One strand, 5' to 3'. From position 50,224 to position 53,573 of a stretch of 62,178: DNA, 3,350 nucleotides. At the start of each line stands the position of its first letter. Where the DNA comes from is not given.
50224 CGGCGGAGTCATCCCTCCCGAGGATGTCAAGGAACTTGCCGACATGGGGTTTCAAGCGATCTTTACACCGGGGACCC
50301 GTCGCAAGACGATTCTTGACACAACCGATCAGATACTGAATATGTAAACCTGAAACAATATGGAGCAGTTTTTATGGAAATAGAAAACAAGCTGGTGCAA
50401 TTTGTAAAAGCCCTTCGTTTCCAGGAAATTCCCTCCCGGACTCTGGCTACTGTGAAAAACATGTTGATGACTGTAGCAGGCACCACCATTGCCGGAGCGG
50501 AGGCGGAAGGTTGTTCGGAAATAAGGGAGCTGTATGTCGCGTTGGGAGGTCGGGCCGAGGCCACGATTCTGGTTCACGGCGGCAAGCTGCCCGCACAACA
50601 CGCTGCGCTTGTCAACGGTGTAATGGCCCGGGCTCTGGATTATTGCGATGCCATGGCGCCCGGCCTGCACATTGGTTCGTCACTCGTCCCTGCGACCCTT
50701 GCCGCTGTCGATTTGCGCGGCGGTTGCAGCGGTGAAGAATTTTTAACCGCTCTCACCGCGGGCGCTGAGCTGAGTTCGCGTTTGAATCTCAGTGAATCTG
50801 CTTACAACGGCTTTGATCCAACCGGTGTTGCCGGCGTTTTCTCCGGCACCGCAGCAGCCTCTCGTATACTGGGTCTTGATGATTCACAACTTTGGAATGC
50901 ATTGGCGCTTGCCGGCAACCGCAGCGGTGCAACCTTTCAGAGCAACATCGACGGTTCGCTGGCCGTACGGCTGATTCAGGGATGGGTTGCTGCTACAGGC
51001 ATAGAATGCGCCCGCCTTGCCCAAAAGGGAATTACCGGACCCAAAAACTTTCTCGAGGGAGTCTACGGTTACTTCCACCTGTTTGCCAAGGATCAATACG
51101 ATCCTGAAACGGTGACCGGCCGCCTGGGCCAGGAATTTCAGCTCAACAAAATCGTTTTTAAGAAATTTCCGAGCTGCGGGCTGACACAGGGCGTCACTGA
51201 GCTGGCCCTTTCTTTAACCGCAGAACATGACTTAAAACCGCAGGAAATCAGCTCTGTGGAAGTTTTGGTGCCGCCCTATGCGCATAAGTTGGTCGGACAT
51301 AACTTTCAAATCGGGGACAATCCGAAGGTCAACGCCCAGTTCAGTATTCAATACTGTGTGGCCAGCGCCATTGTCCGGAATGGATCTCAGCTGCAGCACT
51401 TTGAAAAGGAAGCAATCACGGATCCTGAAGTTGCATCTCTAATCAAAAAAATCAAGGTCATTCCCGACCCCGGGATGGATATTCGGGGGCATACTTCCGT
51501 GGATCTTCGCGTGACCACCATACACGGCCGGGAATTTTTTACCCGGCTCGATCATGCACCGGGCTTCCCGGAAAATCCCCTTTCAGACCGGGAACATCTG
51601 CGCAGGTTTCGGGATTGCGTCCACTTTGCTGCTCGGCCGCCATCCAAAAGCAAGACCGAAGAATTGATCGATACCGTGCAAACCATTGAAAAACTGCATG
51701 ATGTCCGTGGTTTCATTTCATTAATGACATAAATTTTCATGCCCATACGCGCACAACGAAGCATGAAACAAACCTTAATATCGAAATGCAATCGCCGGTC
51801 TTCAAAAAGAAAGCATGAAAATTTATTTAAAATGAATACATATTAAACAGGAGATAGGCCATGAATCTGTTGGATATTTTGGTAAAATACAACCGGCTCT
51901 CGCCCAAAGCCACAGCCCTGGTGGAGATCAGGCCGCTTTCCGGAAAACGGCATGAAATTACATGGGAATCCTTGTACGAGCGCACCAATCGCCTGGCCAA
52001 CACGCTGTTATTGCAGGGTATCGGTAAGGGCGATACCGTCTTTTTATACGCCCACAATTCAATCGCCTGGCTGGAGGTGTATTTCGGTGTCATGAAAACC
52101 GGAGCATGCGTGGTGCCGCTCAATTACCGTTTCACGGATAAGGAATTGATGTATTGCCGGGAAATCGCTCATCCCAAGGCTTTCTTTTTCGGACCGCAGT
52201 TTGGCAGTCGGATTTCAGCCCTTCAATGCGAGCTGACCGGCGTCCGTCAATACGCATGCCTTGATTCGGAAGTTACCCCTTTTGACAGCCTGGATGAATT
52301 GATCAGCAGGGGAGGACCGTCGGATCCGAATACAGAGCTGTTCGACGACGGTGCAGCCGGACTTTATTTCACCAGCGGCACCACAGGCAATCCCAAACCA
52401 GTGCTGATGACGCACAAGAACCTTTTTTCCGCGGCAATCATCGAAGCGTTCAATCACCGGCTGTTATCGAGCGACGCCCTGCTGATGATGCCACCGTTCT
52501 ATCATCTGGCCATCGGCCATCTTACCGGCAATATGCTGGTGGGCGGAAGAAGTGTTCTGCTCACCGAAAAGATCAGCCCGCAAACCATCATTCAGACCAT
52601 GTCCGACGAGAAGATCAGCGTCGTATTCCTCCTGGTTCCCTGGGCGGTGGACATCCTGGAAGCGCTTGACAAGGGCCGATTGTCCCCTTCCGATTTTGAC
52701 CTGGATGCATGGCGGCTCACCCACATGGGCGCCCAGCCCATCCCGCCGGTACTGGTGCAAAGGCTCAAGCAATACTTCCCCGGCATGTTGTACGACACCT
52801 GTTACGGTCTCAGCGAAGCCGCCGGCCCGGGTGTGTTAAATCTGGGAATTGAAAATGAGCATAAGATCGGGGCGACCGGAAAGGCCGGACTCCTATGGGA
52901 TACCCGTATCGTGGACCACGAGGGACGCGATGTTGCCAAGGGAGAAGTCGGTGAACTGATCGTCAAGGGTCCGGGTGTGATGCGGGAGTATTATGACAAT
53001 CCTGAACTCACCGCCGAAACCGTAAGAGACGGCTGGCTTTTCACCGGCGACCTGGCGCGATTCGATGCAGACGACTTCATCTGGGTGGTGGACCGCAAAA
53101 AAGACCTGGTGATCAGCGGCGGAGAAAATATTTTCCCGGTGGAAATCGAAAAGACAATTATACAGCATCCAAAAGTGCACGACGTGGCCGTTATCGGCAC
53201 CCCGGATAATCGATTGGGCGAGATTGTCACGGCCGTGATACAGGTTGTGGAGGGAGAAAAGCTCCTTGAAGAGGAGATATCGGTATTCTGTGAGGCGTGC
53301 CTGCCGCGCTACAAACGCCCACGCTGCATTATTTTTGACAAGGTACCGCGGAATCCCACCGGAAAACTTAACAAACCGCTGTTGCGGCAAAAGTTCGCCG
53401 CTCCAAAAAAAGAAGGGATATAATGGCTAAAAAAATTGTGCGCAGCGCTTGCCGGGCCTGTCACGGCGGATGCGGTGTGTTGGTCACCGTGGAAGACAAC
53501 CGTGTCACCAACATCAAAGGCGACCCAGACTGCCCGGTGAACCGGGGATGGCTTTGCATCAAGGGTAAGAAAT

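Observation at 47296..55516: Candidate new B12-dependent carbon-skeleton rearrangement pathway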

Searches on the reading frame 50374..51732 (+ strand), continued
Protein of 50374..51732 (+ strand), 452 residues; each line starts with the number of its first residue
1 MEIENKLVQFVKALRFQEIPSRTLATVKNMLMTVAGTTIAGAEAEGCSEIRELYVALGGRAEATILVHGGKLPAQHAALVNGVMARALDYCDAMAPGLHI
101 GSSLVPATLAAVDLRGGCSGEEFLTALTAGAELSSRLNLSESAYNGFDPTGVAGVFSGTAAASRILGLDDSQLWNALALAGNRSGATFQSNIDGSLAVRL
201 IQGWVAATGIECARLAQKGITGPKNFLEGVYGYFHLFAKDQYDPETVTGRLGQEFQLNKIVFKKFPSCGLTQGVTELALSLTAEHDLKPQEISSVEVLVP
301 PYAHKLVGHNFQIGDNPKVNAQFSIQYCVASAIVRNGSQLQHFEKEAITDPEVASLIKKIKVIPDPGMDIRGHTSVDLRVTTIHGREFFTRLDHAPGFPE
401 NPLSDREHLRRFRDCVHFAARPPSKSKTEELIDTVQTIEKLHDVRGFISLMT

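Call 88: search_protein_families(library=pfam, proteins=[L025:11221-11544:+, L025:11541-13493:+, L025:13658-15499:+, L023:11377-11781:+, L023:11921-12559:+, L026:13357-13860:+, L061:10535-12496:+, L043:11550-12176:+, L043:12495-13403:+, L026:5274-6947:-], max_evalue=0.0001)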
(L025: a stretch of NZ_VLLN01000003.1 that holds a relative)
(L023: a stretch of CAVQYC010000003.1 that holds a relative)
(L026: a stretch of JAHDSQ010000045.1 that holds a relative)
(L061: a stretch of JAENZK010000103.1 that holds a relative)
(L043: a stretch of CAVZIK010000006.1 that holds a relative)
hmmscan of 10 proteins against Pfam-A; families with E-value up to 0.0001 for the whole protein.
L025:11221-11544:+ (107 aa): 1 family
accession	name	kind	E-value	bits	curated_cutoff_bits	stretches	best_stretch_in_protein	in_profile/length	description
PF04341.17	DUF485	-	1.5e-24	86.2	28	1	13-98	2-87/88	Protein of unknown function, DUF485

L025:11541-13493:+ (650 aa): 1 family
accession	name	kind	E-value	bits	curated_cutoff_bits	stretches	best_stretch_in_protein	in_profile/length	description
PF00474.23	SSF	-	2.3e-86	290.7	22.8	1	98-525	1-406/406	Sodium:solute symporter family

L025:13658-15499:+ (613 aa): 2 families
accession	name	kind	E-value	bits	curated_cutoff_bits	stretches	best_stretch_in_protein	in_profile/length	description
PF00501.34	AMP-binding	-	5.2e-47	160.9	29.9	1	46-425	2-384/384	AMP-binding enzyme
PF23562.2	AMP-binding_C_3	-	2.6e-05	25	20.8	0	486-604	20-122/124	AMP-binding enzyme C-terminal domain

L023:11377-11781:+ (134 aa): 7 families
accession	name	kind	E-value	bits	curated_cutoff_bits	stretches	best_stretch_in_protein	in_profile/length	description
PF00890.30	FAD_binding_2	-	1.1e-19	71.3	20.4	1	16-108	1-88/414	FAD binding domain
PF01266.30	DAO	-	2.6e-10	40.8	27.9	1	16-83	1-71/353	FAD dependent oxidoreductase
PF12831.13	FAD_oxidored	-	1.2e-08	35.1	27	1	16-55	1-40/416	FAD dependent oxidoreductase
PF03486.20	HI0933_like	-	1.7e-08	34.7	50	1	16-62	2-48/244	HI0933-like protein Rossmann domain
PF13450.12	NAD_binding_8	-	8.6e-07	29.6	21.9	1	19-53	1-35/68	NAD(P)-binding Rossmann-like domain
PF07992.20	Pyr_redox_2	-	1.7e-05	24.8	26.1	1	16-46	2-32/291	Pyridine nucleotide-disulphide oxidoreductase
PF01946.23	Thi4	-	1.8e-05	24.5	26.2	1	8-57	9-61/235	Thi4 family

L023:11921-12559:+ (212 aa): 2 families
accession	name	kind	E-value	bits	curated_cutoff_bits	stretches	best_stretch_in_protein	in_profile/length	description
PF17932.6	TetR_C_24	-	2.1e-19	70.3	26.4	1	89-199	2-113/114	Tetracyclin repressor-like, C-terminal domain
PF00440.29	TetR_N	-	3.2e-15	56.1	24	1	23-66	1-44/47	Bacterial regulatory proteins, tetR family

L026:13357-13860:+ (167 aa): 1 family
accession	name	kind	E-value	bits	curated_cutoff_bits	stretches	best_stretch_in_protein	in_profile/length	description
PF01923.23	Cob_adeno_trans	-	3.2e-55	187.3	24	1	3-162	1-170/171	Cobalamin adenosyltransferase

L061:10535-12496:+ (653 aa): 8 families
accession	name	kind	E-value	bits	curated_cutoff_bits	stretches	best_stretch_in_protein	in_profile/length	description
PF00158.32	Sigma54_activat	-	4.8e-64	215.5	20.2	1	341-506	3-167/168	Sigma-54 interaction domain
PF06506.16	PrpR_N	-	5.4e-27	94.9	29.1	1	38-209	2-167/167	Propionate catabolism activator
PF14532.12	Sigma54_activ_2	-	4.8e-18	66.2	25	1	346-511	7-138/138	Sigma-54 interaction domain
PF25601.1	AAA_lid_14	-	6.7e-17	61.5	27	1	512-575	1-64/87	AAA+ ATPase lid domain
PF07728.20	AAA_5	-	4.7e-09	36.8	22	1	363-483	2-124/139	AAA domain (dynein-related subfamily)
PF13426.13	PAS_9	-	7.8e-07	29.8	27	1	225-314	2-102/103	PAS domain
PF00989.32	PAS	-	6.9e-06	26.5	22.6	1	223-263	10-50/113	PAS fold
PF07724.20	AAA_2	-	9e-05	23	27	0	362-488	5-131/166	AAA domain (Cdc48 subfamily)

L043:11550-12176:+ (208 aa): 1 family
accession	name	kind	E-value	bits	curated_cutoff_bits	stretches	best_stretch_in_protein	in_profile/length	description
PF02887.21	PK_C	-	7.3e-08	32.9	28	1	21-158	2-110/114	Pyruvate kinase, alpha/beta domain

L043:12495-13403:+ (302 aa): 4 families
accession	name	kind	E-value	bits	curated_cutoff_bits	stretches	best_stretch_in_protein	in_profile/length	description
PF00534.26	Glycos_transf_1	-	1.5e-22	80.4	26.4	1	107-250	15-163/172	Glycosyl transferases group 1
PF13692.12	Glyco_trans_1_4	-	9.5e-19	68.5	27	1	109-245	3-142/142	Glycosyl transferases group 1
PF13439.12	Glyco_transf_4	-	1.5e-09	38.5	28.5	1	2-94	76-167/170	Glycosyltransferase Family 4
PF20706.3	GT4-conflict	-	3.9e-05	23.3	26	1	104-210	194-312/385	Family 4 Glycosyltransferase in conflict systems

L026:5274-6947:- (557 aa): 2 families
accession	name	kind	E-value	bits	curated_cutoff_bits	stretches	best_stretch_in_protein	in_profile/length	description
PF01144.29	CoA_trans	-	1.1e-31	110.4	23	1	41-275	3-216/217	Coenzyme A transferase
PF16957.11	Mal_decarbox_Al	-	3.9e-05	22.6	25.4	0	205-288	139-216/546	Malonate decarboxylase, alpha subunit, transporter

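Call 89: search_solved_structures(query=L012:5230-6846:+, max_evalue=1e-20)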
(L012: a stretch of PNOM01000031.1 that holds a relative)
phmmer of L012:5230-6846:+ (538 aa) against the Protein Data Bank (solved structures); distinct sequences matched with E-value up to 1e-20: 10.
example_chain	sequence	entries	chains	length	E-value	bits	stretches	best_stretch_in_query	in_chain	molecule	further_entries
4r3u_A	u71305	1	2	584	4e-76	259.8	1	9-519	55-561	2-hydroxyisobutyryl-CoA mutase large subunit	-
8gju_J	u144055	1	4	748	4.1e-65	223.4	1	5-526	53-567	Methylmalonyl-CoA mutase, mitochondrial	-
2xij_A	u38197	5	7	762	4.4e-65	223.4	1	5-526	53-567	METHYLMALONYL-COA MUTASE, MITOCHONDRIAL | Methylmalonyl-CoA mutase, mitochondrial precursor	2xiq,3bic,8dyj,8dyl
6oxc_A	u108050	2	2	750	1.6e-59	205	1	5-529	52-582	Methylmalonyl-CoA mutase large subunit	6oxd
5req_A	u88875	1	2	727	3e-50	174.4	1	21-524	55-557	PROTEIN (METHYLMALONYL-COA MUTASE ALPHA-SUBUNIT)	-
1req_A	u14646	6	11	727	3e-50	174.4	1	21-524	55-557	METHYLMALONYL-COA MUTASE | PROTEIN (METHYLMALONYL-COA MUTASE)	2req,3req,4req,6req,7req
1e1c_A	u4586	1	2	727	3.1e-49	171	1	21-524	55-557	METHYLMALONYL-COA MUTASE ALPHA CHAIN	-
8ssl_A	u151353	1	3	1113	3.6e-22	81.8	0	181-461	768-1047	Fused isobutyryl-CoA mutase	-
4xc6_A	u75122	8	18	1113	3.6e-22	81.8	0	181-461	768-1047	Isobutyryl-CoA mutase fused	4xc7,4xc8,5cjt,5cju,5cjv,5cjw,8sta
1e1c_B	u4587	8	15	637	9.8e-21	77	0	212-440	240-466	METHYLMALONYL-COA MUTASE BETA CHAIN | METHYLMALONYL-COA MUTASE | PROTEIN (METHYLMALONYL-COA MUTASE BETA-SUBUNIT)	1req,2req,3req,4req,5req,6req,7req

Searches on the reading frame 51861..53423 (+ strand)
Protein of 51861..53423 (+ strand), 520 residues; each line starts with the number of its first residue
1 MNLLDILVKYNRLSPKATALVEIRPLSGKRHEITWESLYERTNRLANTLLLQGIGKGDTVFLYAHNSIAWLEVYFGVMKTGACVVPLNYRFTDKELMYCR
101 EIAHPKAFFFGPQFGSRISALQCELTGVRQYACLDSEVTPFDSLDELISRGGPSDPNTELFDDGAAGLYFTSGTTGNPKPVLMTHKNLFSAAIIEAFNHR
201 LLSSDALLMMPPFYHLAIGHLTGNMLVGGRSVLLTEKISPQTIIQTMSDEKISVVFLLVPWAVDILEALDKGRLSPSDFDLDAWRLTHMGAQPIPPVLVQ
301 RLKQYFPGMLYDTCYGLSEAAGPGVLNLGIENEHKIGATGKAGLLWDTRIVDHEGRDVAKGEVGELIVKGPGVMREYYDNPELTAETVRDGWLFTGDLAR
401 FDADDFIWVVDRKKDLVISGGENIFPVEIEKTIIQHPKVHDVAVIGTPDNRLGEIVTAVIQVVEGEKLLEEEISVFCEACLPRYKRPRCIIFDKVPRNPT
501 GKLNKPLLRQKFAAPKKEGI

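Call 3: search_protein_families(library=pfam, proteins=[window:51861-53423:+])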
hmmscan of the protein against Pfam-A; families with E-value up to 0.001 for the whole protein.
window:51861-53423:+ (520 aa): 3 families
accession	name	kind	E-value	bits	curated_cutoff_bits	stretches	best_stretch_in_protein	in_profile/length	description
PF00501.34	AMP-binding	-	5.6e-65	220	29.9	1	14-378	8-384/384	AMP-binding enzyme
PF13193.12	AMP-binding_C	-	5.7e-13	50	24.5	1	428-502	1-76/76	AMP-binding enzyme C-terminal domain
PF23562.2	AMP-binding_C_3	-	0.00082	20.2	20.8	0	416-459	4-48/124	AMP-binding enzyme C-terminal domain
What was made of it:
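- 51861..53423 (+): ANL-family acyl-CoA ligase dedicated to the module. It probably makes the mutase substrate. AMP-binding and AMP-binding_C domains (call 3).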

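Call 4: search_protein_families(library=ncbifam, proteins=[window:51861-53423:+])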
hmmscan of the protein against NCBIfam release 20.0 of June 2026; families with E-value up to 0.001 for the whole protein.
window:51861-53423:+ (520 aa): 109 families (the best 25 are shown)
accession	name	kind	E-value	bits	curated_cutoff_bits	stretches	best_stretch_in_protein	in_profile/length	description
NF004837.0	PRK06187.1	subfamily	1.8e-117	392.8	476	1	29-517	30-527/531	long-chain-fatty-acid--CoA ligase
NF006182.0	PRK08316.1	subfamily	7.9e-99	331.5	663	1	29-514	33-519/523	fatty acyl-CoA synthetase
NF005307.0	PRK06839.1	equivalog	1e-91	308.1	748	1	28-509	23-490/496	o-succinylbenzoate--CoA ligase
NF005857.1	PRK07786.1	exception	3.5e-86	289.7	733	1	9-513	17-513/513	fatty-acid--CoA ligase FadD5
NF052269.1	Staph_lig_FadD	equivalog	3.2e-84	283.1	650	1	5-510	4-491/499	long-chain-fatty-acid--CoA ligase FadD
NF009233.0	PRK12583.1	subfamily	8.4e-80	268.7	832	2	158-511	196-549/558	fatty acid CoA ligase family protein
NF005801.1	PRK07656.1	equivalog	4.5e-79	266.4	657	1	29-509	23-500/500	FadD3 family acyl-CoA ligase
NF004797.0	PRK06145.1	equivalog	2e-77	260.6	850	1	2-513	3-496/499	acyl-CoA synthetase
NF004758.0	PRK06087.1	equivalog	1.1e-76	258.5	736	1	32-512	50-535/548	medium-chain fatty-acid--CoA ligase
NF002966.0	PRK03640.1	equivalog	4.5e-76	256.4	556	1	7-511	8-479/483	o-succinylbenzoate--CoA ligase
NF005676.0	PRK07470.1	equivalog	7.4e-76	255.9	774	1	1-513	20-530/544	acyl-CoA synthetase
NF006572.0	PRK09088.1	equivalog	1.4e-73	248.2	696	1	10-514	10-489/491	acyl-CoA synthetase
NF005702.0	PRK07514.1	subfamily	4e-73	246.5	558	1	28-514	25-502/506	malonyl-CoA synthase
NF005863.0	PRK07798.1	subfamily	2.4e-70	237.6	543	1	3-504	6-523/540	acyl-CoA synthetase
NF006020.0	PRK08162.1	subfamily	9.7e-69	232.1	677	1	30-513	42-539/545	acyl-CoA synthetase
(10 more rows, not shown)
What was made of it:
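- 51861..53423 (+): It is below every NCBIfam cut-off (call 4).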

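Call 15: search_solved_structures(query=window:51861-53423:+)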
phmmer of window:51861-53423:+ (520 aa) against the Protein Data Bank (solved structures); distinct sequences matched with E-value up to 0.001: 231 (the best 60 are shown).
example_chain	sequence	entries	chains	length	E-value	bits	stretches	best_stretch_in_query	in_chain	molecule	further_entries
8r2q_A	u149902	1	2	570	1.7e-72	247.8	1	31-514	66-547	Probable fatty-acid-CoA ligase FadD5 (Fatty-acid-CoA synthetase) (Fatty-acid-CoA synthase)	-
3r44_A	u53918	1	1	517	2.1e-68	234.3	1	14-514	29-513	fatty acyl CoA synthetase FADD13 (FATTY-ACYL-CoA SYNTHETASE)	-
8weu_A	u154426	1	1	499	2.4e-67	230.8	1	11-513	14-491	Fatty-acyl-CoA synthase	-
8wev_A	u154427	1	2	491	4.2e-67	230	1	11-512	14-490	Feruloyl-CoA Synthetase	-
6k4c_A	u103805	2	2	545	4.8e-56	193.5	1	30-513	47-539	Ancestral luciferase AncLamp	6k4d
8r2r_A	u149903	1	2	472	4.9e-56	193.5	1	31-438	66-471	Probable fatty-acid-CoA ligase FadD5 (Fatty-acid-CoA synthetase) (Fatty-acid-CoA synthase)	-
3ivr_A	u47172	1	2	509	1.3e-54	188.8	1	33-508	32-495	Putative long-chain-fatty-acid CoA ligase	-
1ult_A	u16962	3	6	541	1.8e-53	185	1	23-512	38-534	long chain fatty acid-CoA ligase | long-chain-fatty-acid-CoA synthetase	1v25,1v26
5bsw_A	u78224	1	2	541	3.7e-53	184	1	34-514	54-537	4-coumarate--CoA ligase 2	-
5u95_A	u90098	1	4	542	7.6e-53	183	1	34-514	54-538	4-coumarate--CoA ligase 2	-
5kyv_A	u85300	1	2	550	7.6e-53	182.9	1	32-519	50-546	Luciferin 4-monooxygenase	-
5kyt_A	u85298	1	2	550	7.8e-53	182.9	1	32-519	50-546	Luciferin 4-monooxygenase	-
6q2m_A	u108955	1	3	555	1.2e-52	182.3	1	32-519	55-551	Luciferin 4-monooxygenase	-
5bsm_A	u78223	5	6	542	1.4e-52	182.1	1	34-514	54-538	4-coumarate--CoA ligase 2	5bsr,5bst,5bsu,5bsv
1ba3_A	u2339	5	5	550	1.4e-52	182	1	32-519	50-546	LUCIFERASE | Luciferin 4-monooxygenase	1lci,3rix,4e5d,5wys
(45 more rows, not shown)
